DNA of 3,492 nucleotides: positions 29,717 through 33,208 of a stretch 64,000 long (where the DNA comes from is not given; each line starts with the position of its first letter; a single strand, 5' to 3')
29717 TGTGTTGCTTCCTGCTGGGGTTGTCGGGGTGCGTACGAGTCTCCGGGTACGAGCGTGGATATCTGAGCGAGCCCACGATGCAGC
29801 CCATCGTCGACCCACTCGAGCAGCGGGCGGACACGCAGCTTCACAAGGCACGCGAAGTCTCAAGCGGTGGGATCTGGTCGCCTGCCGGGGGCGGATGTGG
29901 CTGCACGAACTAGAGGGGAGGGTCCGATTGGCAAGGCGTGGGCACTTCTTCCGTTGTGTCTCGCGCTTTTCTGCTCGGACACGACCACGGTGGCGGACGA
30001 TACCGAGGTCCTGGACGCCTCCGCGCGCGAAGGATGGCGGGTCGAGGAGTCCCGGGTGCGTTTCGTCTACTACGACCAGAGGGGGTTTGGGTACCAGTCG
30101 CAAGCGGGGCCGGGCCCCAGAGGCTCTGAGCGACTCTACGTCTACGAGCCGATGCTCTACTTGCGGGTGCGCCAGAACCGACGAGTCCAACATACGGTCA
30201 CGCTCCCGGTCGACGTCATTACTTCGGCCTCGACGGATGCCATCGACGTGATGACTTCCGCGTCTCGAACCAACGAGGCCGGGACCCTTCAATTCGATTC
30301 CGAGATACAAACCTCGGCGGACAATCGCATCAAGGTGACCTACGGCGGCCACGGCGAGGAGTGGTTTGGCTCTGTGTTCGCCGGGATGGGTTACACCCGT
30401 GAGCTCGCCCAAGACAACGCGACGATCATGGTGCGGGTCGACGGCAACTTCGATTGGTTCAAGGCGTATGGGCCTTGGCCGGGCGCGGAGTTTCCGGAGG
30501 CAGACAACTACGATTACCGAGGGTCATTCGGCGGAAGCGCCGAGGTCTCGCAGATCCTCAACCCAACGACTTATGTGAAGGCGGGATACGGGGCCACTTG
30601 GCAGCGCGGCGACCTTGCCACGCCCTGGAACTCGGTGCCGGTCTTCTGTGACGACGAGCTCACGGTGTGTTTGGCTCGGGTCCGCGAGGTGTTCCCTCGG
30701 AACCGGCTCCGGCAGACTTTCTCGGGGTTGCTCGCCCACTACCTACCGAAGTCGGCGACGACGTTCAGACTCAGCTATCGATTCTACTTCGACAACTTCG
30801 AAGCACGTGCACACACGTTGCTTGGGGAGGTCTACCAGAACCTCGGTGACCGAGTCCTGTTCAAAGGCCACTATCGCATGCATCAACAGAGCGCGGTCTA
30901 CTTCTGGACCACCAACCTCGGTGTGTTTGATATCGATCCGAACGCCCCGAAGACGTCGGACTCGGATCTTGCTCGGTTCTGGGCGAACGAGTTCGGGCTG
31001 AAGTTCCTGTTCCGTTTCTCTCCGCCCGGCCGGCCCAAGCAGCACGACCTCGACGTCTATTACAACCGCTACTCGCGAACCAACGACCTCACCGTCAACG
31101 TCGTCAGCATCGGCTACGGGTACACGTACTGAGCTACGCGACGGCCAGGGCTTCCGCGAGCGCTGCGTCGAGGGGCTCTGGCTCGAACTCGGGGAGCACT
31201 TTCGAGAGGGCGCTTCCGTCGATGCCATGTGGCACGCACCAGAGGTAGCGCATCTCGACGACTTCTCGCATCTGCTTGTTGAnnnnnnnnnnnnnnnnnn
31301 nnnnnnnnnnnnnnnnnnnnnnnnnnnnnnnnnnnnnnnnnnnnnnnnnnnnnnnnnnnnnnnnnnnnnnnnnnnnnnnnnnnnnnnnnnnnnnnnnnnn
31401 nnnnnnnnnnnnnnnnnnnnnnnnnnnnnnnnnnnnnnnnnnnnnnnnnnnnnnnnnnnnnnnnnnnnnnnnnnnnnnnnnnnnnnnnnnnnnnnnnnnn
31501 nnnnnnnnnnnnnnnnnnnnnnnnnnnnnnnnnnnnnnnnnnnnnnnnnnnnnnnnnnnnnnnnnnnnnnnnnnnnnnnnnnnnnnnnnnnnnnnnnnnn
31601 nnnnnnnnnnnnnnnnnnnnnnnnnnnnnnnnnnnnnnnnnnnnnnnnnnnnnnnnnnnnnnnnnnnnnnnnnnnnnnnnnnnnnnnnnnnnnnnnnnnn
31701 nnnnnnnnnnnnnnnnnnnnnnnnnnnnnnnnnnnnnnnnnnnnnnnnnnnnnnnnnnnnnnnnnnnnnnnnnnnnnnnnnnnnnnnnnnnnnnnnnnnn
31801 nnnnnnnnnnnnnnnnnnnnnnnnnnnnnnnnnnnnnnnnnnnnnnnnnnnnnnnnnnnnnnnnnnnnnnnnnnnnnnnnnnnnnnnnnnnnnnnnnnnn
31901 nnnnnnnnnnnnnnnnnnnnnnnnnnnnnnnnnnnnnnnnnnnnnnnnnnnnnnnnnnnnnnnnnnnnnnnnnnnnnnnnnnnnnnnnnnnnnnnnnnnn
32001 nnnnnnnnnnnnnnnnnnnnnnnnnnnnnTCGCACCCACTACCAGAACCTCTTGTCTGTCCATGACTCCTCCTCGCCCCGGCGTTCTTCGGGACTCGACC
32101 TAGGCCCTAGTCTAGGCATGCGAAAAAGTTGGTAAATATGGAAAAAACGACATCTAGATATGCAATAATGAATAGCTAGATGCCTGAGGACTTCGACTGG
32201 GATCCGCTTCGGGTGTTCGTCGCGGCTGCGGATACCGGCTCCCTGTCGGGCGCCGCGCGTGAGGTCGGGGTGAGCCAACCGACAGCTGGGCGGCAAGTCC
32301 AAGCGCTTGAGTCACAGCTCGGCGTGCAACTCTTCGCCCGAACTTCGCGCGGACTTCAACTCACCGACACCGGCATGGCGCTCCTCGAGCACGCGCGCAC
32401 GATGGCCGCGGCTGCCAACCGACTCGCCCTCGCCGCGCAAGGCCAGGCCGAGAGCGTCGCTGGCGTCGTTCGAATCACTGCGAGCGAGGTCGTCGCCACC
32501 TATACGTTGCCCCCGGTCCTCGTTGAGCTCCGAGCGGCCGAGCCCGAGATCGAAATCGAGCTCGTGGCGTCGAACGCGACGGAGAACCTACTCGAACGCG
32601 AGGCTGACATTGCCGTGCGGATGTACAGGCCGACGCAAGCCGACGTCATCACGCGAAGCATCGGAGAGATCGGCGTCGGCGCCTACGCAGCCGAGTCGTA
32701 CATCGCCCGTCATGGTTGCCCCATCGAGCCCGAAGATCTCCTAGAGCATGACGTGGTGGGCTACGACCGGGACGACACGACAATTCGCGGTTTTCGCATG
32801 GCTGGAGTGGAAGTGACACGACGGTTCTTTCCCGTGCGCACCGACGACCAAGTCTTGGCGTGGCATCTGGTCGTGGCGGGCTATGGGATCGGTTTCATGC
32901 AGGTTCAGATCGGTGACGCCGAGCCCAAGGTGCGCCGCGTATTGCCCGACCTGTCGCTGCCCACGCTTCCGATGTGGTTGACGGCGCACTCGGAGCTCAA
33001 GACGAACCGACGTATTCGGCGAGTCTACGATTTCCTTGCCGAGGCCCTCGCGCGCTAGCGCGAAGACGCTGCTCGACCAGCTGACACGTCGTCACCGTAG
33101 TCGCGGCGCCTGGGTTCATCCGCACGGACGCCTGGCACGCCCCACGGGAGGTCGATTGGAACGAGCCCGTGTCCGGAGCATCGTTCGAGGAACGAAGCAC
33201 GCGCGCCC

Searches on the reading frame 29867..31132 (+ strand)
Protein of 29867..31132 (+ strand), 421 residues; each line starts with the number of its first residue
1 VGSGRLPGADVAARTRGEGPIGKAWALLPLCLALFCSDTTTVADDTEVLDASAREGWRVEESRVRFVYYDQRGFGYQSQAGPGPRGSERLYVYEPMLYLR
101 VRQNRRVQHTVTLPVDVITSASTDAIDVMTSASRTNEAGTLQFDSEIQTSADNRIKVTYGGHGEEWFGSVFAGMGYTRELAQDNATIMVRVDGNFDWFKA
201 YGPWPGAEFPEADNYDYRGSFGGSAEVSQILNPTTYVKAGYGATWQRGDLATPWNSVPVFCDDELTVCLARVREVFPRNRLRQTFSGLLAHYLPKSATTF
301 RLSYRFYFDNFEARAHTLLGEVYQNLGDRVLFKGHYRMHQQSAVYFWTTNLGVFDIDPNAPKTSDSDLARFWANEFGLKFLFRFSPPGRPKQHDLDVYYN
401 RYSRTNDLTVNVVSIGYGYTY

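Call 8: search_protein_families(library=pfam, proteins=[window:29867-31132:+], max_evalue=0.001)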
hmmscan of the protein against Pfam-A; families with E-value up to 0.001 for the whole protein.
window:29867-31132:+ (421 aa): 1 family
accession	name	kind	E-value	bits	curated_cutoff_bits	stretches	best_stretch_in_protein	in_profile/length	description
PF12094.14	DUF3570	-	5.9e-23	81.8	25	1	145-405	124-397/427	Protein of unknown function (DUF3570)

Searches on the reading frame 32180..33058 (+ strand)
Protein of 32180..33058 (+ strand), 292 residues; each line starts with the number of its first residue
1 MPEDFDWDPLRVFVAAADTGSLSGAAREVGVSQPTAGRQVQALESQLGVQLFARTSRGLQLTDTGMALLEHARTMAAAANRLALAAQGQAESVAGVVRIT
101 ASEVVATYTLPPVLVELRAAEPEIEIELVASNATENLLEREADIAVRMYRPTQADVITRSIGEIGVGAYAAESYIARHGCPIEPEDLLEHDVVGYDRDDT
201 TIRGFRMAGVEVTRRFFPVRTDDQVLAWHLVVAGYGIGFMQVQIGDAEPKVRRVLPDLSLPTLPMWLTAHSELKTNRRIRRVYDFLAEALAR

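Call 8: search_protein_families(library=pfam, proteins=[window:32180-33058:+], max_evalue=0.001)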
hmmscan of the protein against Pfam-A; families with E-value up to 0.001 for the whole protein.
window:32180-33058:+ (292 aa): 2 families
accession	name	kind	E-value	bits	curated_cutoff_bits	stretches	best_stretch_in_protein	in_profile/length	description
PF03466.25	LysR_substrate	-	6.1e-29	101.3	28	1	91-290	2-208/209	LysR substrate binding domain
PF00126.33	HTH_1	-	6.5e-22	77.7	26.6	1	8-65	2-59/60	Bacterial regulatory helix-turn-helix protein, lysR family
